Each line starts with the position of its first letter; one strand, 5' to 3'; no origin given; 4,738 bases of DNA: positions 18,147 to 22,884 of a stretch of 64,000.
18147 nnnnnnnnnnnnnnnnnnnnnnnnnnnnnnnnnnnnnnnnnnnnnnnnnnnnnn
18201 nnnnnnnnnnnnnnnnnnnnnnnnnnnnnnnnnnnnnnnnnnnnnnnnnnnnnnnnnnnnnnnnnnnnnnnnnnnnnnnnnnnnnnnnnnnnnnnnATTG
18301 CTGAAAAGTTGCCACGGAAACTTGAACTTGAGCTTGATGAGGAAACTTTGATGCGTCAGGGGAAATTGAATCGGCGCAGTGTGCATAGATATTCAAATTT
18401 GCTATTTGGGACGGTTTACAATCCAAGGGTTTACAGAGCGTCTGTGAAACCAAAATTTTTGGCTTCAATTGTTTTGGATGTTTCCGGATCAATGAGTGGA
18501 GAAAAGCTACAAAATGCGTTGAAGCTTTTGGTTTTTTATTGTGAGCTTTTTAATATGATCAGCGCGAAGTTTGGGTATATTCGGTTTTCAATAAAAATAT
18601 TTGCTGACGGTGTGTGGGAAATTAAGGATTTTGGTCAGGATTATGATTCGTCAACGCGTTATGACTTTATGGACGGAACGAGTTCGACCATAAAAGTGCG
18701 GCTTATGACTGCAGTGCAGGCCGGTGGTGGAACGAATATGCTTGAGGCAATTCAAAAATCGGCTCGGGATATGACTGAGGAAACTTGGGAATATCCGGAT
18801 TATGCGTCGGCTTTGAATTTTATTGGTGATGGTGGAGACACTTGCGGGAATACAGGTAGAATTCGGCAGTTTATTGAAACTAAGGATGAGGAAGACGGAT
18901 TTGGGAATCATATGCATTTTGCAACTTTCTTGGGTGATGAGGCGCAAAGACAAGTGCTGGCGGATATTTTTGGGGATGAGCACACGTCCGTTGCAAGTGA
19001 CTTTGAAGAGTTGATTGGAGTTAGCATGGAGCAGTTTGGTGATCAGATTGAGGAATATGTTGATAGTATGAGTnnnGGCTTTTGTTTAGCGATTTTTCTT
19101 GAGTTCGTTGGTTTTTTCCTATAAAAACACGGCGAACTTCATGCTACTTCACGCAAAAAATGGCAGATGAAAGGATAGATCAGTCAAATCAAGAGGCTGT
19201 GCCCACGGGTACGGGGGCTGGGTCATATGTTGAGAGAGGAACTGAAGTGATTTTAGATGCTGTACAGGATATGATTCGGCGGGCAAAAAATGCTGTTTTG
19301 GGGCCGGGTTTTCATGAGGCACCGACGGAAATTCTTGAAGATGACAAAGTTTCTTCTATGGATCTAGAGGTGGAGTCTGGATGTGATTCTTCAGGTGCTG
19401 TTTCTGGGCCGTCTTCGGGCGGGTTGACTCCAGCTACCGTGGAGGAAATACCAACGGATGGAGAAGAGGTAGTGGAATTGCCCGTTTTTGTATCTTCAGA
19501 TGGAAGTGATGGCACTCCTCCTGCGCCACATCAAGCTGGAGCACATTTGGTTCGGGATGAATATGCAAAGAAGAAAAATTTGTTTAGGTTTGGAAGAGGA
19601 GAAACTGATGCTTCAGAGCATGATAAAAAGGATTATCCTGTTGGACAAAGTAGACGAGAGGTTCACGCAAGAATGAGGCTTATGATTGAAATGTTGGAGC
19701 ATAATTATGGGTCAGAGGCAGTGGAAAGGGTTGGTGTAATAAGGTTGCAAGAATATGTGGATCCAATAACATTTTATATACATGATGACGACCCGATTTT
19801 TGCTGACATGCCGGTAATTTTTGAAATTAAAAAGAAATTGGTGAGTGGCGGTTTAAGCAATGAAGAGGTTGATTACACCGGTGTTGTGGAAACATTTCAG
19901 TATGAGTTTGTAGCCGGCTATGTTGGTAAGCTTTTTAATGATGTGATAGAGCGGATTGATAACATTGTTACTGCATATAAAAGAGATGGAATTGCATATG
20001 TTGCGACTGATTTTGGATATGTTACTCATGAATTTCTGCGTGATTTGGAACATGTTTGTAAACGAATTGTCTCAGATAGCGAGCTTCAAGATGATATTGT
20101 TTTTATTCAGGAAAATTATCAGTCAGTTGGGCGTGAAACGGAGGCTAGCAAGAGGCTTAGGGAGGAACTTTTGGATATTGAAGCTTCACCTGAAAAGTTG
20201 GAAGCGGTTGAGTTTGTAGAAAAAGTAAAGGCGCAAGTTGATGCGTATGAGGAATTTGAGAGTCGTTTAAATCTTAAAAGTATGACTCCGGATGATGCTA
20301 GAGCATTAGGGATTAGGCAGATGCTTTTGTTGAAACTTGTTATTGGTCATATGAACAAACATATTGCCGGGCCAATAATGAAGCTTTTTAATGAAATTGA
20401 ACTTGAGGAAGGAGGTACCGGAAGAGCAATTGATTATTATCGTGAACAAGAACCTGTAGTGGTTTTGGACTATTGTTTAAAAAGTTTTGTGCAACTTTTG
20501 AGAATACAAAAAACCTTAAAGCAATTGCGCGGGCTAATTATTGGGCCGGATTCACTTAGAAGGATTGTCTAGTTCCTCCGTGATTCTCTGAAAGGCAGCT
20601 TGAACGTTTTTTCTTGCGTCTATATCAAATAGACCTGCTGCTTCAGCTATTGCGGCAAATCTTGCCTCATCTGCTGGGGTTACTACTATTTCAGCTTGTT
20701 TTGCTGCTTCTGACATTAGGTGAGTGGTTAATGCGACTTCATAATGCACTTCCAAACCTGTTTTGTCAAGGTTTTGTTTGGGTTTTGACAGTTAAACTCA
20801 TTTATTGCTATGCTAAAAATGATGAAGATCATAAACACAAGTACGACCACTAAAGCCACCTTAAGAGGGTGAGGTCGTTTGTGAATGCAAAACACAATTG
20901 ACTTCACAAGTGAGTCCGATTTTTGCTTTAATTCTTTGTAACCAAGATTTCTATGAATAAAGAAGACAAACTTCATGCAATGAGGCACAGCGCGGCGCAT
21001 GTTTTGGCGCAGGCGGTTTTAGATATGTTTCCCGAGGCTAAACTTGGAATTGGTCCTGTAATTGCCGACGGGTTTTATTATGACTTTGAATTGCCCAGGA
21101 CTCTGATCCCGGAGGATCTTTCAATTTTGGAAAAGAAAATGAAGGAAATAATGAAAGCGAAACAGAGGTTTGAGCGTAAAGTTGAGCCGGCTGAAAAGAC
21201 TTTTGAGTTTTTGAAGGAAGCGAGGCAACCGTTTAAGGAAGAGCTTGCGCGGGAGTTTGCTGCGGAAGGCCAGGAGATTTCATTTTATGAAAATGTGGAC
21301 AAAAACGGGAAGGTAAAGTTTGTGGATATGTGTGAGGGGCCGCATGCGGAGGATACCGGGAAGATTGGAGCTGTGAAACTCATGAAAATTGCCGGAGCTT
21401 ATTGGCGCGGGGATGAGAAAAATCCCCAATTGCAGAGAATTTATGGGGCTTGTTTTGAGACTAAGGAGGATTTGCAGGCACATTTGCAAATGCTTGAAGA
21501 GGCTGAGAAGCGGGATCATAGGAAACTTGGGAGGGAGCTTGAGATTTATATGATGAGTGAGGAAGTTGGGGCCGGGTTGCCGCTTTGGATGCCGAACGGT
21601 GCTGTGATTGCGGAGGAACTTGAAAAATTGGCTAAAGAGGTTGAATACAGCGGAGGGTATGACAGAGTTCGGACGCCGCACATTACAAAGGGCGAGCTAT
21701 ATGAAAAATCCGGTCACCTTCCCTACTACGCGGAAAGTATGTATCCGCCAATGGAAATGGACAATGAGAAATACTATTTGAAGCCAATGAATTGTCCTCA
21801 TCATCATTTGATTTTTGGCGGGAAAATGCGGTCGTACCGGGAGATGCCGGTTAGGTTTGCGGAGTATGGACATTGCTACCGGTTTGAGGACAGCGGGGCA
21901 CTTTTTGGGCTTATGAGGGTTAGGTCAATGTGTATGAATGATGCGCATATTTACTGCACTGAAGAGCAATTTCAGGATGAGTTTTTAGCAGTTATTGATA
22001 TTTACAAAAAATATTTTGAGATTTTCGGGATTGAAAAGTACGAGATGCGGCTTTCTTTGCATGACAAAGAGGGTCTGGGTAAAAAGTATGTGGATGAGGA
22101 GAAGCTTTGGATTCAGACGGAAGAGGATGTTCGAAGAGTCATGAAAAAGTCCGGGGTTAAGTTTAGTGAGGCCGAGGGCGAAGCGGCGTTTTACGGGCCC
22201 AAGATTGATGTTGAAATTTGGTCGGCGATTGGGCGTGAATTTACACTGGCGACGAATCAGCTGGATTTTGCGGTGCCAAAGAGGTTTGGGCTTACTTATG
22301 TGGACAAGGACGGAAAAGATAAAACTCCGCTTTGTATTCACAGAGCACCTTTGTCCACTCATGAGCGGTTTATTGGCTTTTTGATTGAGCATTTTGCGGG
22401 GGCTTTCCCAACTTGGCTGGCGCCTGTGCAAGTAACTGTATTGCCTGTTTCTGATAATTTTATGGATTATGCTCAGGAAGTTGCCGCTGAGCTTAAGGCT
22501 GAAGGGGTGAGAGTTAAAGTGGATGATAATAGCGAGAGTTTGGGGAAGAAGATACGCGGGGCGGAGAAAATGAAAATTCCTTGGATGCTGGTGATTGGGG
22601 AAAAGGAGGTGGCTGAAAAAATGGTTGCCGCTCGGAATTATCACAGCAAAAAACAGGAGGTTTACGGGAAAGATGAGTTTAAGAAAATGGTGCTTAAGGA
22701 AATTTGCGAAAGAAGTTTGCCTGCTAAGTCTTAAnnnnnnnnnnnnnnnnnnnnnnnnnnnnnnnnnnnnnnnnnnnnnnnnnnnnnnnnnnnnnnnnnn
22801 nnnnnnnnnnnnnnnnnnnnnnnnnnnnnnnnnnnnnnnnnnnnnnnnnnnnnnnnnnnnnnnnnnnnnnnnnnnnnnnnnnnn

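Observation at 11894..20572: Three-gene operon: giant CbbQ/NorQ-type AAA+ fusion, transglutaminase / D/E-rich / MIDAS-VWA protein, and a 470-aa orphan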

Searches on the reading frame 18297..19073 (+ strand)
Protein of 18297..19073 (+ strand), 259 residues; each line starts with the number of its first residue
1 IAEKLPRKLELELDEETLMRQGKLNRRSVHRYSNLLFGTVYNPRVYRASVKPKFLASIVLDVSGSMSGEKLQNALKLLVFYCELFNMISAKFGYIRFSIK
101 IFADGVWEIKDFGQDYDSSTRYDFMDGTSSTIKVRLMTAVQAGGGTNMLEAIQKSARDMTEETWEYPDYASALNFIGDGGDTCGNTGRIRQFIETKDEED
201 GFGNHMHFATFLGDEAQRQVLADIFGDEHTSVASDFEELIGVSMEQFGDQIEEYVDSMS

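Call 67: search_solved_structures(query=A8, max_evalue=1, show_alignments=3)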
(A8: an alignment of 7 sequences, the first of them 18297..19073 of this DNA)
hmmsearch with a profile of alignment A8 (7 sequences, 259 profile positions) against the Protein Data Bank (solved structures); distinct sequences matched with E-value up to 1: 2.
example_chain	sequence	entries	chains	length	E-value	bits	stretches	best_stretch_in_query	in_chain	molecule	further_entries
9c4f_I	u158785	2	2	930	0.12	14.8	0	57-82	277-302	Inter-alpha-trypsin inhibitor heavy chain H4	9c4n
8crx_n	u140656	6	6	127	0.77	12.2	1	21-64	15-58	50S ribosomal protein L18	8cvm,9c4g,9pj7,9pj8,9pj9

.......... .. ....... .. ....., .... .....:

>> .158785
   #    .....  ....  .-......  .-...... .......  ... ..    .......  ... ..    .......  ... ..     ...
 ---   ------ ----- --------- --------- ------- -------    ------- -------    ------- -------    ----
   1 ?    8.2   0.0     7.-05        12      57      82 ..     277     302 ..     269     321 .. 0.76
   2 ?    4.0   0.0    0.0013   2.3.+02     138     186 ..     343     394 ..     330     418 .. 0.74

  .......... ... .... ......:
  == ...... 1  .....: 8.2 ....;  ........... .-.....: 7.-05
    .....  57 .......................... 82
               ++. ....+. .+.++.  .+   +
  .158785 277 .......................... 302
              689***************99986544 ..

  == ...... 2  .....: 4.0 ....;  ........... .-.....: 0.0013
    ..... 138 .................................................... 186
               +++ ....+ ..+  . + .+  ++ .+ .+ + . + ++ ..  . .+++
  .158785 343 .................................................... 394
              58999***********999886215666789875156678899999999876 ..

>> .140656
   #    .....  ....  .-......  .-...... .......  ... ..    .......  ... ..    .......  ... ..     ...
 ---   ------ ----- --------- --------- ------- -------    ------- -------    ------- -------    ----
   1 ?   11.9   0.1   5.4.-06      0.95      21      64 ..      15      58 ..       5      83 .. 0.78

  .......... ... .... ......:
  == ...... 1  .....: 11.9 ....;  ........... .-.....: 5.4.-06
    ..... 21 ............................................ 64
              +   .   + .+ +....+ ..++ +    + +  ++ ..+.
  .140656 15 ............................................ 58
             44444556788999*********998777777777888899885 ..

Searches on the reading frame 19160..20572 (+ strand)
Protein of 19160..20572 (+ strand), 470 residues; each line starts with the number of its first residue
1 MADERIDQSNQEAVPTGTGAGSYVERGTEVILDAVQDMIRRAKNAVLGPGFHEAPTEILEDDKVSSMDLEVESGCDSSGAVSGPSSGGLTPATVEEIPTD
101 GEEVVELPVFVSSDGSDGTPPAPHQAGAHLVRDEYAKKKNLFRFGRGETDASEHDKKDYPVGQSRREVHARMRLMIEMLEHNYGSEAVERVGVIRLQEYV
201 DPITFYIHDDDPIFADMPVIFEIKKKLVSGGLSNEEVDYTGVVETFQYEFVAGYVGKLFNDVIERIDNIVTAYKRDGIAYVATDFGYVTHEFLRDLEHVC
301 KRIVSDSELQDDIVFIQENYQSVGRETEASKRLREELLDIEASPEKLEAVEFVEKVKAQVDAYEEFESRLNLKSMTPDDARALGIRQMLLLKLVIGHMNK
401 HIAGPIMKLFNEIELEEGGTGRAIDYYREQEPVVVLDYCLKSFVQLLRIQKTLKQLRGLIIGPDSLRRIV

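Call 3: search_protein_families(library=pfam, proteins=[window:19160-20572:+], max_evalue=0.1)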
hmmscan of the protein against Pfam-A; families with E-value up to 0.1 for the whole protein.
window:19160-20572:+ (470 aa): 0 families

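Call 9: search_protein_families(library=padloc, proteins=[window:19160-20572:+], max_evalue=0.1)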
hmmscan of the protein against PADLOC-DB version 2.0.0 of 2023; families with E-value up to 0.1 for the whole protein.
window:19160-20572:+ (470 aa): 0 families

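Call 10: search_protein_families(library=ncbifam, proteins=[window:19160-20572:+], max_evalue=0.01)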
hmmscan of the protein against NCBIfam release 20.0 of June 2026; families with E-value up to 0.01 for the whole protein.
window:19160-20572:+ (470 aa): 0 families

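Call 26: find_related_loci(query=window:19160-20572:+, collection=metagenome_contigs, flank=10000)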
Query window:19160-20572:+ (470 aa) in metagenome_contigs; peptide patterns used: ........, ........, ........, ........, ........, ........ (x = any residue, [..] = any of these).
93 stretches matched a pattern, but none encodes a relative of the query by tblastn (E <= 1e-3).

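Call 47: search_solved_structures(query=window:19160-20572:+, max_evalue=10)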
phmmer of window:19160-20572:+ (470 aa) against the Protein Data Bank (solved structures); distinct sequences matched with E-value up to 10: 0.

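Call 48: search_protein_families(library=phrogs, proteins=[window:19160-20572:+], max_evalue=0.01)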
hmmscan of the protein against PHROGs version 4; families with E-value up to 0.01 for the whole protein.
window:19160-20572:+ (470 aa): 0 families
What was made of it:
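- It has no detectable homologue or domain (calls 3, 9, 10, 26, 47, 48).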

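Call 69: find_encoding_contigs(protein=window:19160-20572:+, flank=2000, max_places=5)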
Protein window:19160-20572:+ (470 aa): 2 contigs read that carry it; 2 places shown.
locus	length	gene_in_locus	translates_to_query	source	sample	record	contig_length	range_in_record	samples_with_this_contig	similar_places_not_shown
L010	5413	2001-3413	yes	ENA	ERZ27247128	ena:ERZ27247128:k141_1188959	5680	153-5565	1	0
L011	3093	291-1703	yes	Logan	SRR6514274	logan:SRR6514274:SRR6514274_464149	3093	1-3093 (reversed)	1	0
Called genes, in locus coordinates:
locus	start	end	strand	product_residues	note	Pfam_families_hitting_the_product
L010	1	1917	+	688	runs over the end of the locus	?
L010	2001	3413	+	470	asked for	-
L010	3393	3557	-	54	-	-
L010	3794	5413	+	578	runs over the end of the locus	?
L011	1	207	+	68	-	?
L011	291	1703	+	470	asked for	-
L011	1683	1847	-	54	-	-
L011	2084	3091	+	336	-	?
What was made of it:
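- The arrangement is identical in two other assemblies of the same organism (call 69).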

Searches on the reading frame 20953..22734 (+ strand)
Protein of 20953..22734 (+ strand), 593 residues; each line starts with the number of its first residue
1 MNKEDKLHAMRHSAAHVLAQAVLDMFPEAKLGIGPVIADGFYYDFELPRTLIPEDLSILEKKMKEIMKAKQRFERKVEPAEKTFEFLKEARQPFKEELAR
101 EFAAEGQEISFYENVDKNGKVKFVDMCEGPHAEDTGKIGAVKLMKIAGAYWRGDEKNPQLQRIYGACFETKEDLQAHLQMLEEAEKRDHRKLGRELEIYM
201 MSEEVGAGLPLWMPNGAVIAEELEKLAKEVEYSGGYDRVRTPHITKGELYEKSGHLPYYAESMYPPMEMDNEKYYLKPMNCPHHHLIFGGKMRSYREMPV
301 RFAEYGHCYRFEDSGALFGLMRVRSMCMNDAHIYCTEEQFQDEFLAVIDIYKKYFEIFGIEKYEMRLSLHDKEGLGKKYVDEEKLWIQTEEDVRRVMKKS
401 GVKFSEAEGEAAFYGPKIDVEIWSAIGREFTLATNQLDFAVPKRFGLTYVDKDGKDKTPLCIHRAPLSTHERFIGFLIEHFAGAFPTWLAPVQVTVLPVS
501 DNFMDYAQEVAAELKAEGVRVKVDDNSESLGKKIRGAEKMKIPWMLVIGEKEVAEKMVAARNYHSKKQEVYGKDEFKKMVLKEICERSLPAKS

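Call 9: search_protein_families(library=padloc, proteins=[window:20953-22734:+], max_evalue=0.1)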
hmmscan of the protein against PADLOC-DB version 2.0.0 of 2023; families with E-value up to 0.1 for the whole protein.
window:20953-22734:+ (593 aa): 1 family
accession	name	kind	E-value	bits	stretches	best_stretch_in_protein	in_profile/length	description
PDLC00601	ZorA1|ZorA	-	0.025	11.2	1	57-109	584-636/699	MotA/ExbB/TolQ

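Call 10: search_protein_families(library=ncbifam, proteins=[window:20953-22734:+], max_evalue=0.01)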
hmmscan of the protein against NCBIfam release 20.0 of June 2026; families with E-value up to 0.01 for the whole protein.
window:20953-22734:+ (593 aa): 15 families
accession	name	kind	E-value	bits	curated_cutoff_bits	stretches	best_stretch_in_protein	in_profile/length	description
TIGR00418.1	thrS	equivalog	1.9e-199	664.2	383.65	1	11-583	1-564/565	threonine--tRNA ligase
NF003068.0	PRK03991.1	equivalog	8.7e-61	206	484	1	182-584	192-592/613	threonine--tRNA ligase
NF006625.0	PRK09194.1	equivalog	1.2e-24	87.2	558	2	203-362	33-192/559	proline--tRNA ligase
NF008979.1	PRK12325.1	exception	1.6e-23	83.3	550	2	203-367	33-197/437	proline--tRNA ligase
TIGR00409.1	proS_fam_II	equivalog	6.2e-23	81.5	306.7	2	203-361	33-191/568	proline--tRNA ligase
NF011500.0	PRK14938.1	equivalog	1.2e-22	80.4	362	1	483-583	266-368/387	Ser-tRNA(Thr) hydrolase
TIGR00408.1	proS_fam_I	equivalog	5.3e-18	65.2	437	2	439-581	229-378/475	proline--tRNA ligase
TIGR00442.1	hisS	equivalog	3.2e-16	59.3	286.75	2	491-569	324-402/406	histidine--tRNA ligase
NF003211.1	PRK04173.1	equivalog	6.8e-14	51.6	312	1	485-578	358-452/454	glycine--tRNA ligase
TIGR00389.1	glyS_dimeric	equivalog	1.5e-11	43.6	243.3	1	485-577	465-558/565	glycine--tRNA ligase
NF009085.0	PRK12420.1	equivalog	2e-06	27.4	540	1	492-567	339-413/426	histidine--tRNA ligase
TIGR00414.1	serS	equivalog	1.4e-05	24.3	301.65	1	180-312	133-265/418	serine--tRNA ligase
NF040865.1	a_tRNA_ed_AlaXM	equivalog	3e-05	23.8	300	1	9-146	94-219/234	alanyl-tRNA editing protein AlaXM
TIGR00344.1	alaS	equivalog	0.00025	19.4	457.05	1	8-147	553-679/847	alanine--tRNA ligase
TIGR02367.1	PylS_Cterm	equivalog_domain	0.00068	19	178.15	1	234-365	42-164/242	pyrrolysine--tRNA(Pyl) ligase large subunit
